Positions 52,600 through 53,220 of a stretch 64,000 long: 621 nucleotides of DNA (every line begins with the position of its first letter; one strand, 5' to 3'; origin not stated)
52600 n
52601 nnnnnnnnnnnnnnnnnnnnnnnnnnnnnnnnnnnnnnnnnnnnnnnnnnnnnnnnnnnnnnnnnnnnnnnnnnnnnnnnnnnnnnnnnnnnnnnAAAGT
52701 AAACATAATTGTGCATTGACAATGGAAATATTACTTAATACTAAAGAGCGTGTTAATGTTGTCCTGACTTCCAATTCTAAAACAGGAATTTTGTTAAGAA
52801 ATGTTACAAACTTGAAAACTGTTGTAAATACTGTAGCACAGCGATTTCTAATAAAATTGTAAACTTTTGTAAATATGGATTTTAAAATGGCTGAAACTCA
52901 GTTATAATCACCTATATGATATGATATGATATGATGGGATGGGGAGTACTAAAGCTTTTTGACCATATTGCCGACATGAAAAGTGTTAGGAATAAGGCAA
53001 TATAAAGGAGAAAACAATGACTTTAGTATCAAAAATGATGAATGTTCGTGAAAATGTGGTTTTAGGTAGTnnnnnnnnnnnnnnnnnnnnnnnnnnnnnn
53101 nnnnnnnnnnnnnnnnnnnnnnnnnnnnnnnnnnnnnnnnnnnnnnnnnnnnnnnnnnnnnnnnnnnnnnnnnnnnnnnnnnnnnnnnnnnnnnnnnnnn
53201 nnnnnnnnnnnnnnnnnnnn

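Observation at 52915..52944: Invariant pentamer tract (TATGA)x4-TGGGA-TGGGG just upstream of the sigma-28-like -35 in both cassettes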

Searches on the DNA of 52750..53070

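Call 63: search_rna_families(source=window, start=52750, end=53070, threshold=evalue, max_evalue=1)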
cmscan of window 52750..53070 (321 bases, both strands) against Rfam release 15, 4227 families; matches with E-value up to 1: 0.
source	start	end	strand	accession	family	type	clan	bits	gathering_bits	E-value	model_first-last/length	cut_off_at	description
